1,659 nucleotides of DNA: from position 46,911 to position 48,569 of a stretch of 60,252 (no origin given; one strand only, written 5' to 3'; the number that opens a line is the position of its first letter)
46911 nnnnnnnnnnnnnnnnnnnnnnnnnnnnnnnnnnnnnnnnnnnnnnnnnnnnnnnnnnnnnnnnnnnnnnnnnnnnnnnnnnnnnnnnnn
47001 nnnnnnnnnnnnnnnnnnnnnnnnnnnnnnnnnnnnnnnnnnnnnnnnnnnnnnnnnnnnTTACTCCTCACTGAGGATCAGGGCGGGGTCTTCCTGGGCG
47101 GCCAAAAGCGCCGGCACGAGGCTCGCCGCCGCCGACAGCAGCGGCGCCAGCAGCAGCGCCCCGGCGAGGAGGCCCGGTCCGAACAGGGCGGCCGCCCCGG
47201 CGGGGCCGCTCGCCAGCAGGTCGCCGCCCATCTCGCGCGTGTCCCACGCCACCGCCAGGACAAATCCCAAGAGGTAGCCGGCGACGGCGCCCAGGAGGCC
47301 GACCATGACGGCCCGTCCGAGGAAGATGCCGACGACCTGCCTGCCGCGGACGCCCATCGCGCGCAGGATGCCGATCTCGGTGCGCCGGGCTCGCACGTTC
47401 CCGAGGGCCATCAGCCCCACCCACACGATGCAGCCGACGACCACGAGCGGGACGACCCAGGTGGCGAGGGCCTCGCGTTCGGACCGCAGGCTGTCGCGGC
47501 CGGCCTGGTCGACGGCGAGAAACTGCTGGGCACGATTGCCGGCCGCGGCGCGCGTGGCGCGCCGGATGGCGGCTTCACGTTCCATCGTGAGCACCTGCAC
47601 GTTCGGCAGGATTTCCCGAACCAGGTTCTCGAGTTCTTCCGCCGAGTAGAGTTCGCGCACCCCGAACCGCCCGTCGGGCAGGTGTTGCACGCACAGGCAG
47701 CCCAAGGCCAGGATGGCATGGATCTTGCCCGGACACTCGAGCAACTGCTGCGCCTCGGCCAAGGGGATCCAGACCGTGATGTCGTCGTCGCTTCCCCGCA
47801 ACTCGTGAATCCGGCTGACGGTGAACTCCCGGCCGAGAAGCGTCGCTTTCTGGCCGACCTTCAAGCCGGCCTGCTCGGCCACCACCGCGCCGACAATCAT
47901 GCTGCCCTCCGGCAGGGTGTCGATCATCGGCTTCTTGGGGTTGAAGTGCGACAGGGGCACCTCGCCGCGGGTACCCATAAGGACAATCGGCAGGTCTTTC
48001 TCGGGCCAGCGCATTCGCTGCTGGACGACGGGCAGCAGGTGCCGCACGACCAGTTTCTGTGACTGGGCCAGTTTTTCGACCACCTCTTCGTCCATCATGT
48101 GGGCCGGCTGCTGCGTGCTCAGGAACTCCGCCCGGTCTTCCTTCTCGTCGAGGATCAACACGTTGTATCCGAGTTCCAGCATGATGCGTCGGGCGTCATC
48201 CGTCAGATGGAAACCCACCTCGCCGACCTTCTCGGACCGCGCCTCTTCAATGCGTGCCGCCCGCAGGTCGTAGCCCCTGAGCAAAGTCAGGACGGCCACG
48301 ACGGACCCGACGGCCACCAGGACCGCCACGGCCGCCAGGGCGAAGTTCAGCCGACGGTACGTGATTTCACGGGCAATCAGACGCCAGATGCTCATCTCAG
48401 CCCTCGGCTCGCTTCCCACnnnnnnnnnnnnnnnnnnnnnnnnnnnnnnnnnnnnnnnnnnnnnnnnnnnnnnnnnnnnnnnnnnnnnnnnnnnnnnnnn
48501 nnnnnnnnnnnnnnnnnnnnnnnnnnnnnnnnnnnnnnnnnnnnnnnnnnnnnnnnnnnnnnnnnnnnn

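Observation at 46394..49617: Three-gene operon: Cys-rich membrane-anchored periplasmic protein of unknown family plus a MacB/FtsX-type ABC transporter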

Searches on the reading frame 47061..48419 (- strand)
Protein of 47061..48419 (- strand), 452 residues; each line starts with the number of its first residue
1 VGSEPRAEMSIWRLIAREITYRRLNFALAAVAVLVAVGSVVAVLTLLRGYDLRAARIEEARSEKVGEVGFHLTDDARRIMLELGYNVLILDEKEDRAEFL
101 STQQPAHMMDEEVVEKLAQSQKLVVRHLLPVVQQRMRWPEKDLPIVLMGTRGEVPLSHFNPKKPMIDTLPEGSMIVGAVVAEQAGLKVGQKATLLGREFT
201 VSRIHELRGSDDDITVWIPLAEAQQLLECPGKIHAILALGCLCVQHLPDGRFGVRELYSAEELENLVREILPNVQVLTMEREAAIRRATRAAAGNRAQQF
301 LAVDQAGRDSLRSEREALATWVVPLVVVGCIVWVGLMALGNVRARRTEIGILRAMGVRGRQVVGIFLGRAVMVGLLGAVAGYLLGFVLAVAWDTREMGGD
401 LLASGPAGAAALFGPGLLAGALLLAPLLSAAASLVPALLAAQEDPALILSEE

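Call 3: search_protein_families(library=pfam, proteins=[window:47061-48419:-], max_evalue=1)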
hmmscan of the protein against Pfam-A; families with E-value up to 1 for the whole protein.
window:47061-48419:- (452 aa): 2 families
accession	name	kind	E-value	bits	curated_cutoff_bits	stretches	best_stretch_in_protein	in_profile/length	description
PF02687.27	FtsX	-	6.3e-15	55.7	25.5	1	325-444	6-119/120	FtsX-like permease C-terminal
PF12704.14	MacB_PCD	-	3.9e-06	27.7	27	1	27-227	2-180/207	MacB-like periplasmic core domain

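Call 4: search_protein_families(library=ncbifam, proteins=[window:47061-48419:-], max_evalue=1)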
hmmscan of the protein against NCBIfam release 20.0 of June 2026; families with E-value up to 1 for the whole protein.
window:47061-48419:- (452 aa): 8 families
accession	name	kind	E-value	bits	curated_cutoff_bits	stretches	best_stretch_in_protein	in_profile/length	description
TIGR02212.1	lolCE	equivalog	3.3e-10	39.5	362.45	1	311-452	262-411/411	lipoprotein-releasing ABC transporter permease subunit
NF008357.0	PRK11146.1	exception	1.1e-05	24.5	439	1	328-390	282-343/414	lipoprotein-releasing ABC transporter permease subunit LolE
NF007826.0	PRK10535.1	equivalog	0.00011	20.6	966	1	325-391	532-597/648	macrolide ABC transporter ATP-binding protein/permease MacB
TIGR03434.1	ADOP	subfamily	0.00012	20.3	622.3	1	283-452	642-803/803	ADOP family duplicated permease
NF008076.0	PRK10814.1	exception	0.00025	20.2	473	1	331-394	283-342/399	lipoprotein-releasing ABC transporter permease subunit LolC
TIGR02213.1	lolE_release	exception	0.00027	19.9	540.35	1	325-450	276-409/411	lipoprotein-releasing ABC transporter permease subunit LolE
NF038347.1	FtsX_Gpos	exception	0.0081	15.5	225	1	341-383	193-235/296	permease-like cell division protein FtsX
TIGR01185.1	devC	equivalog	0.1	11.5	290.35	1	327-389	270-331/380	ABC transporter permease DevC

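Call 35: search_solved_structures(query=window:47061-48395:-, max_evalue=0.01)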
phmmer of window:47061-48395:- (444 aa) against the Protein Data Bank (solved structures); distinct sequences matched with E-value up to 0.01: 9.
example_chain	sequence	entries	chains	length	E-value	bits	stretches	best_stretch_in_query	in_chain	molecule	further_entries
7arh_C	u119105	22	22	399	9.8e-05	24.8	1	303-441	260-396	Lipoprotein-releasing ABC transporter permease subunit LolC | Lipo-releasing system transmembrane protein lolC | Lipoprotein-releasing system transmembrane prot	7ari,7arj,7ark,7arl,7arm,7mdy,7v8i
5gko_A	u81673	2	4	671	0.00013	24.3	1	314-443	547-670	Macrolide export ATP-binding/permease protein MacB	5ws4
9w2w_A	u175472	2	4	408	0.00015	24.2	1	301-438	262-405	LolF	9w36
9w37_A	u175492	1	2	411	0.00015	24.1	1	301-441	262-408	LolF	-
9w35_A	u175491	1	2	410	0.00016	24.1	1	301-439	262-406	LolF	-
7mdx_A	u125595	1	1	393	0.00022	23.6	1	303-438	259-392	Lipoprotein-releasing system transmembrane protein LolC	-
5lil_A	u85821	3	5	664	0.00066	22.1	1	318-390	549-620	Macrolide export ATP-binding/permease protein MacB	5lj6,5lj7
9rli_E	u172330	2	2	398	0.0058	19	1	314-442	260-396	Lipoprotein-releasing system transmembrane protein LolE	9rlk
7arh_E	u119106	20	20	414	0.0077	18.5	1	315-442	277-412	Lipoprotein-releasing system transmembrane protein LolE | Lipoprotein transporter subunit LolE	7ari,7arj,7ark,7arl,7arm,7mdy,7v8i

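Call 64: find_homologous_proteins(query=window:47061-48395:-, max_evalue=0.00001)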
Query window:47061-48395:- (444 aa): 547 proteins with E <= 0.00001 among 8000 candidates; the best 120 are listed.
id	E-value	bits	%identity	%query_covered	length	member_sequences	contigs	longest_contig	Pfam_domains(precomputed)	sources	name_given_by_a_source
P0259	6.1e-280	946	100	100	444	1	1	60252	PF02687.28,PF12704.15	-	-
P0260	1.8e-242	823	87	100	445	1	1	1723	PF02687.28,PF12704.15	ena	-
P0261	3.4e-229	779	83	100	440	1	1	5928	PF02687.28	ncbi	-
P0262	2.6e-203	694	73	100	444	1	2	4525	PF02687.28,PF12704.15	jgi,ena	jgi:hypothetical protein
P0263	9.8e-201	685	72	100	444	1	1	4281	PF02687.28,PF12704.15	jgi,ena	jgi:hypothetical protein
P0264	5.6e-175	600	67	100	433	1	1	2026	PF02687.28,PF12704.15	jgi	jgi:hypothetical protein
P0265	4.9e-173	594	67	100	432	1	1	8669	PF02687.28,PF12704.15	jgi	-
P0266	6.0e-173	594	66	100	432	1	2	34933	PF02687.28,PF12704.15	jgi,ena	-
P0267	1.1e-172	593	66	100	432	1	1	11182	PF02687.28,PF12704.15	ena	-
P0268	1.1e-172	593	67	100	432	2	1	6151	PF02687.28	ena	-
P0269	6.5e-172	590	67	100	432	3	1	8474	PF02687.28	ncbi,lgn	ncbi:MAG: FtsX-like permease family protein [Phycisphaerae bacterium]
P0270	3.4e-171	588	65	100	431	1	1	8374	PF02687.28,PF12704.15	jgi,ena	-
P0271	1.8e-170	586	66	100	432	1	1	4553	PF02687.28,PF12704.15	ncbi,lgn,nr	ncbi:MAG: FtsX-like permease family protein [Planctomycetota bacterium]|nr:FtsX-like permease family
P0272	2.8e-170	585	63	100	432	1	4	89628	PF02687.28,PF12704.15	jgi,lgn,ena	-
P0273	2.2e-169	582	65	100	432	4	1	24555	PF02687.28,PF12704.15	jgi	-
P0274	4.7e-168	578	65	100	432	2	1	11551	PF02687.28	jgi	-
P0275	3.9e-165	568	61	100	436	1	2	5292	PF02687.28,PF12704.15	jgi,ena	-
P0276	2.9e-164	565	61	100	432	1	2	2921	PF02687.28,PF12704.15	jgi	-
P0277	2.5e-162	559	61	100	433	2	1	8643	PF02687.28,PF12704.15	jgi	-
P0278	2.4e-159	549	60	100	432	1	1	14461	PF02687.28,PF12704.15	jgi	-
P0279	6.4e-158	544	60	100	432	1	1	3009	PF02687.28,PF12704.15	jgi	-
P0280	1.4e-157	543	59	100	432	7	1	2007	PF02687.28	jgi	-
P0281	1.4e-156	540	59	100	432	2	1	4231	PF02687.28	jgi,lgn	jgi:putative ABC transport system permease protein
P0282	5.3e-156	538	60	100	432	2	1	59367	PF02687.28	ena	-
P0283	9.7e-156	537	59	100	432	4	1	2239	PF02687.28,PF12704.15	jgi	-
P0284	1.0e-155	537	59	100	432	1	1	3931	PF02687.28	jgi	-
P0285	5.9e-155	535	59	100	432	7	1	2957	PF02687.28,PF12704.15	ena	-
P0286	4.2e-153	528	59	100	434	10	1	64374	PF02687.28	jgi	-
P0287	4.6e-153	528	59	100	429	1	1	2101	PF02687.28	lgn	-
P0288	5.0e-153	528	59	100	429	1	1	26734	PF02687.28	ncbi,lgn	-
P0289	1.4e-151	523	58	100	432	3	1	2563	PF02687.28,PF12704.15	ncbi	-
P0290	1.5e-149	517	58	100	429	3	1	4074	PF02687.28,PF12704.15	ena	-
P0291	2.8e-141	489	56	100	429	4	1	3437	PF02687.28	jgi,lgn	jgi:hypothetical protein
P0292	3.7e-130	453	53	100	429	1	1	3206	PF02687.28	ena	-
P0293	5.8e-128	446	51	100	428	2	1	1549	PF02687.28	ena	-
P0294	4.3e-127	443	51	100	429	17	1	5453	PF02687.28,PF12704.15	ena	-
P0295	8.2e-126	439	50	100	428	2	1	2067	PF02687.28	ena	-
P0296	3.0e-125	437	52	100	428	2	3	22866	PF02687.28,PF12704.15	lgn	-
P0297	4.6e-125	436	49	100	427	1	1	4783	PF02687.28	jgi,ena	-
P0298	7.2e-125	435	51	100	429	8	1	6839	PF02687.28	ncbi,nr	ncbi:MAG: FtsX-like permease family protein [Planctomycetota bacterium]|nr:FtsX-like permease family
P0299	2.3e-122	427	50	100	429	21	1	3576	PF02687.28,PF12704.15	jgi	jgi:putative ABC transport system permease protein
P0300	9.3e-122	425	51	100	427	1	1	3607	PF02687.28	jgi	jgi:hypothetical protein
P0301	1.9e-121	424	48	100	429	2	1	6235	PF02687.28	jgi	-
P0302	6.3e-118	413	50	100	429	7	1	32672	PF02687.28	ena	-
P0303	1.4e-114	402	47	100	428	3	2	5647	PF02687.28,PF12704.15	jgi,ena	-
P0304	2.3e-114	401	47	100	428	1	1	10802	PF02687.28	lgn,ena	-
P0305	3.3e-114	400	51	100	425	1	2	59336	PF02687.28,PF12704.15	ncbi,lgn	-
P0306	9.3e-114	399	48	92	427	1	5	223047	PF02687.28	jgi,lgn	jgi:hypothetical protein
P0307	5.4e-111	390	47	100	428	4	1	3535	PF02687.28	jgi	-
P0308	1.1e-108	382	47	100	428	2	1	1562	PF02687.28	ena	-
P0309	2.3e-107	378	45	100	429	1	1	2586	PF02687.28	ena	-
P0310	2.5e-107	378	50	90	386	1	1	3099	PF02687.28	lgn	-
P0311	4.2e-107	377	45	100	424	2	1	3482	PF02687.28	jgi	-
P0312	8.9e-107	376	47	100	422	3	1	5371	PF02687.28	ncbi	-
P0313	1.1e-106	376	44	100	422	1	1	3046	PF02687.28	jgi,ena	-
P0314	1.2e-105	372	45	100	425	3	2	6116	PF02687.28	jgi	-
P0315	1.8e-104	368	45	100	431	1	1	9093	PF02687.28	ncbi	-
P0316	1.1e-103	366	46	100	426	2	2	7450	PF02687.28,PF12704.15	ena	-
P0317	2.4e-103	365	46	100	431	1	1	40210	PF02687.28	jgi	jgi:hypothetical protein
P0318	3.7e-103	364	44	100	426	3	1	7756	PF02687.28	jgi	-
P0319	5.2e-103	363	44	100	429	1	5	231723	PF02687.28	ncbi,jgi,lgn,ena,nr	ncbi:MAG TPA: FtsX-like permease family protein [Candidatus Hydrogenedentes bacterium]|nr:FtsX-like 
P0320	1.0e-102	362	46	100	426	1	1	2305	PF02687.28,PF12704.15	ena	-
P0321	1.4e-102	362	43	100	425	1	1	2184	PF02687.28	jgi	-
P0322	1.6e-102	362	44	100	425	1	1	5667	PF02687.28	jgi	jgi:hypothetical protein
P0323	2.4e-102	361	44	100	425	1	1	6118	PF02687.28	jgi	jgi:putative ABC transport system permease protein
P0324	3.0e-102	361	46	100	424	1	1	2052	PF02687.28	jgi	jgi:hypothetical protein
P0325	3.1e-102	361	44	100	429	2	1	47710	PF02687.28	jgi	-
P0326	3.8e-102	361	44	100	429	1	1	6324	PF02687.28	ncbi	-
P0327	5.0e-102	360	46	100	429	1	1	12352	PF02687.28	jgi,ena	jgi:ABC-type lipoprotein release transport system permease subunit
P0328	5.6e-102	360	45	99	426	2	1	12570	PF02687.28,PF12704.15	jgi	-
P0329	7.1e-102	360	46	100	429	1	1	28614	PF02687.28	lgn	-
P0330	1.2e-101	359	43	100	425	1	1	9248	PF02687.28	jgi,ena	-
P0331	1.6e-101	358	44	100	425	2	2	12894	PF02687.28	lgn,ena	-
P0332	4.5e-101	357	47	100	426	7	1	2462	PF02687.28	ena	-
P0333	5.2e-101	357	42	100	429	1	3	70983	PF02687.28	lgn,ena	-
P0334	5.6e-101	357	45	100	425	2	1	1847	PF02687.28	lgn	-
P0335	7.1e-101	356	44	100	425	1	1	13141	PF02687.28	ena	-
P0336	8.6e-101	356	43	100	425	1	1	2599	PF02687.28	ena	-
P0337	8.9e-101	356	48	100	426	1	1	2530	PF02687.28,PF12704.15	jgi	-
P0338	9.1e-101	356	44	100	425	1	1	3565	PF02687.28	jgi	jgi:hypothetical protein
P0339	9.4e-101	356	45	100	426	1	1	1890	PF02687.28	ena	-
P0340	1.1e-100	356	43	100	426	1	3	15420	PF02687.28,PF12704.15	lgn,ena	-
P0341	1.4e-100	355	46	100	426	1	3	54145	PF02687.28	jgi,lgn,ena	-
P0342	1.6e-100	355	43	100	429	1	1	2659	PF02687.28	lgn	-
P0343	1.7e-100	355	43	100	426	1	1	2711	PF02687.28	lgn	-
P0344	2.2e-100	355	43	99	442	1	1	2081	PF02687.28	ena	-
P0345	3.5e-100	354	45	100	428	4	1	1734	PF02687.28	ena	-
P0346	4.0e-100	354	43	100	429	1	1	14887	PF02687.28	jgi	-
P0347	4.7e-100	354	48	100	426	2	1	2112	PF02687.28,PF12704.15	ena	-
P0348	5.7e-100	353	43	100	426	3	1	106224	PF02687.28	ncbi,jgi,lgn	-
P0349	6.0e-100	353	43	100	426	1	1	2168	PF02687.28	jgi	-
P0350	8.8e-100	353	42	100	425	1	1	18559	PF02687.28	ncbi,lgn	-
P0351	1.6e-99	352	49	84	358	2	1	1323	PF02687.28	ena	-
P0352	1.9e-99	352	43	100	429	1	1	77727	PF02687.28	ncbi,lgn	ncbi:MAG: ABC transporter permease [Phycisphaerae bacterium]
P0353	2.1e-99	352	44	100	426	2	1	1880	PF02687.28,PF12704.15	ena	-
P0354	3.1e-99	351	45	100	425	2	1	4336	PF02687.28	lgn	-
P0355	3.3e-99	351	43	100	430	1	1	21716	PF02687.28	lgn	-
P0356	3.9e-99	351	43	100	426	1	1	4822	PF02687.28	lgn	-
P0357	4.0e-99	351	45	100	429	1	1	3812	PF02687.28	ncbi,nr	ncbi:MAG: FtsX-like permease family protein [Planctomycetes bacterium]|nr:FtsX-like permease family 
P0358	5.2e-99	350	43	100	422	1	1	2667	PF02687.28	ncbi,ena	-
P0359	7.6e-99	350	43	100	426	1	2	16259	PF02687.28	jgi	jgi:putative ABC transport system permease protein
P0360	8.2e-99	350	47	100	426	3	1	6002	PF02687.28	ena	-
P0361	1.2e-98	349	43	100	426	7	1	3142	PF02687.28,PF12704.15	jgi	-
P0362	1.2e-98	349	44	100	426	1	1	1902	PF02687.28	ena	-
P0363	1.4e-98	349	42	100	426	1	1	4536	PF02687.28,PF12704.15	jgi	-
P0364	1.4e-98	349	44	100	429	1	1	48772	PF02687.28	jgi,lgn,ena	-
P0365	1.8e-98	348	43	100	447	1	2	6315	PF02687.28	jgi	jgi:putative ABC transport system permease protein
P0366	2.1e-98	348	44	100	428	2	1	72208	PF02687.28,PF12704.15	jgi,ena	-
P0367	2.1e-98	348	44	100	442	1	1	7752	PF02687.28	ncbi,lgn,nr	ncbi:MAG TPA: FtsX-like permease family protein [Gemmataceae bacterium]|nr:FtsX-like permease family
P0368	2.5e-98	348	41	100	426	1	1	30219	PF02687.28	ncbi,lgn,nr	ncbi:MAG: FtsX-like permease family protein [Candidatus Latescibacteria bacterium]|nr:FtsX-like perm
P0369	2.7e-98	348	41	100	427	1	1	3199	PF02687.28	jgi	jgi:putative ABC transport system permease protein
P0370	3.3e-98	348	45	100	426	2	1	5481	PF02687.28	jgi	jgi:hypothetical protein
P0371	4.5e-98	347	43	100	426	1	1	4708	PF02687.28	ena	-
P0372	6.5e-98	347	43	100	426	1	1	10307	PF02687.28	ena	-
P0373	6.9e-98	347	43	100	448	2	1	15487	PF02687.28,PF12704.15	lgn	-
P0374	7.8e-98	346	43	100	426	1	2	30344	PF02687.28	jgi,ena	-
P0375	1.3e-97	346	43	100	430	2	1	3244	PF02687.28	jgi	jgi:hypothetical protein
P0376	1.5e-97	345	45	100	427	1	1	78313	PF02687.28,PF12704.15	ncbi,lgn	-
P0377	1.6e-97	345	42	100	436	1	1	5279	PF02687.28,PF12704.15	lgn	-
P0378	2.6e-97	345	44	100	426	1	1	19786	PF02687.28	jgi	-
